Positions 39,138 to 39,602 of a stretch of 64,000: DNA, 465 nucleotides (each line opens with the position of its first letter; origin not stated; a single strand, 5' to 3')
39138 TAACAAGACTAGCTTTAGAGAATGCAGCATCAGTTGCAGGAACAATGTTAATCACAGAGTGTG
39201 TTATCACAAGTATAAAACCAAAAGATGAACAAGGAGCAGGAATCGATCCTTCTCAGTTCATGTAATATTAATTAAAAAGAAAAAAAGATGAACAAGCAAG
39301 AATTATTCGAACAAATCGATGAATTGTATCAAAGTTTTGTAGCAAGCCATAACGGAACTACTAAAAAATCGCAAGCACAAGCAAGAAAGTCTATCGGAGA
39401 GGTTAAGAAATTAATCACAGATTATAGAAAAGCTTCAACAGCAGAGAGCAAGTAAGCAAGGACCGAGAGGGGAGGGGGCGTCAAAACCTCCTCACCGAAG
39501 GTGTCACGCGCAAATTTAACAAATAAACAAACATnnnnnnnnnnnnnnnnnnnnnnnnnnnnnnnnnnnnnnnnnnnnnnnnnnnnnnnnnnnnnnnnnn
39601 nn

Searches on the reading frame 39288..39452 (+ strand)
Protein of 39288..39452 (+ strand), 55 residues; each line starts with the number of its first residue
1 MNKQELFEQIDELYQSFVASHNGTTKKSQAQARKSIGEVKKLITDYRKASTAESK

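Call 37: search_protein_families(library=pfam, max_evalue=0.01, proteins=[window:39288-39452:+])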
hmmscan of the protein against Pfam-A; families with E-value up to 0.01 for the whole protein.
window:39288-39452:+ (55 aa): 1 family
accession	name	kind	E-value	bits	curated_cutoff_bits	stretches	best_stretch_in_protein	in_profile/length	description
PF07432.18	Hc1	-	0.00012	22.3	23.5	1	5-55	2-56/57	Histone H1-like protein Hc1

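Call 38: search_protein_families(library=phrogs, max_evalue=0.001, proteins=[window:39288-39452:+])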
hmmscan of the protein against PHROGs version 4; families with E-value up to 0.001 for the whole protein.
window:39288-39452:+ (55 aa): 0 families

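Call 41: find_related_loci(query=A2, collection=viral_contigs, flank=1500)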
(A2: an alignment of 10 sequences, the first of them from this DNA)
Query A2 (55 aa) in viral_contigs; peptide patterns used: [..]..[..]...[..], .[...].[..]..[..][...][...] (x = any residue, [..] = any of these).
597 stretches matched a pattern (row limit reached: there are more); 513 encode a relative of the query (tblastn E <= 1e-3); the best 80 are kept; 80 distinct loci.
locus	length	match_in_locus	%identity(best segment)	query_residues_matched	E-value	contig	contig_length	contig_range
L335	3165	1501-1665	100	1-55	3e-33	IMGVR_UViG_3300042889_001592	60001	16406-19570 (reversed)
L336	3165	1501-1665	100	1-55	3e-33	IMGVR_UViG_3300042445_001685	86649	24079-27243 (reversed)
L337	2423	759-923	100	1-55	3e-33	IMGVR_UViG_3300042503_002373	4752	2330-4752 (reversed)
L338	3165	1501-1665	100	1-55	3e-33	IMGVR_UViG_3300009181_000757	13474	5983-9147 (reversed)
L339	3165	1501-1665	100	1-55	3e-33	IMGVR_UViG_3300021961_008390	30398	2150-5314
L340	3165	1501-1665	95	1-55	1e-31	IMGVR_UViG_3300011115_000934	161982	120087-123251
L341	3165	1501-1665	93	1-55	2e-31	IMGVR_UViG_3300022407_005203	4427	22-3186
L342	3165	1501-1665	95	1-55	2e-31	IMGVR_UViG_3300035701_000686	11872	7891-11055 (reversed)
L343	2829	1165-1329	95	1-55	4e-31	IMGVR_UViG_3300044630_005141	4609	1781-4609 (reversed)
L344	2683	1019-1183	95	1-55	4e-31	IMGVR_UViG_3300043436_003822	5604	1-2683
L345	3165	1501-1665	93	1-55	4e-31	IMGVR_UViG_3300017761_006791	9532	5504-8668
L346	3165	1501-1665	95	1-55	4e-31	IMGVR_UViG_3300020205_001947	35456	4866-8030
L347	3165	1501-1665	95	1-55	1e-30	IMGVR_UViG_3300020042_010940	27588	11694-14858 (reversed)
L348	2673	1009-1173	91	1-55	2e-30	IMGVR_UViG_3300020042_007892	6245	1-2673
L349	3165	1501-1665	91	1-55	9e-30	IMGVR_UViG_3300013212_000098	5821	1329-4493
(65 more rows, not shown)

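Call 84: search_solved_structures(query=A2, max_evalue=1)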
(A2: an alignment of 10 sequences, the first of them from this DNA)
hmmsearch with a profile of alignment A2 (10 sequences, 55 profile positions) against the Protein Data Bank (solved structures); distinct sequences matched with E-value up to 1: 1.
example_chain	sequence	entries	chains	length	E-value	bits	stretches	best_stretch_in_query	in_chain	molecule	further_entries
6ynw_g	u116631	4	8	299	0.59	13.6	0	30-51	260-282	subunit gamma | ATP synthase subunit gamma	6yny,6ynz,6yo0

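Call 85: search_protein_families(library=ncbifam, max_evalue=0.01, proteins=[window:39288-39452:+])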
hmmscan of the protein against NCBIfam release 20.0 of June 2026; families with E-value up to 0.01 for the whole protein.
window:39288-39452:+ (55 aa): 0 families

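Call 86: search_protein_families(library=pfam, max_evalue=0.01, alignment_id=A2)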
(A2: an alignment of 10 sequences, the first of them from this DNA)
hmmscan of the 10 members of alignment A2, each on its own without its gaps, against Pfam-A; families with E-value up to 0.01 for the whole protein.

A. member 1, seq(55 aa): 1 family
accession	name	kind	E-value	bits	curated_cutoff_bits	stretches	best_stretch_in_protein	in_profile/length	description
PF07432.18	Hc1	-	0.00012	22.3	23.5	1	5-55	2-56/57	Histone H1-like protein Hc1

B. families by the number of members that match (of 10 scanned): 1 family
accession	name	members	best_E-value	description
PF07432.18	Hc1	6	3.9e-09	Histone H1-like protein Hc1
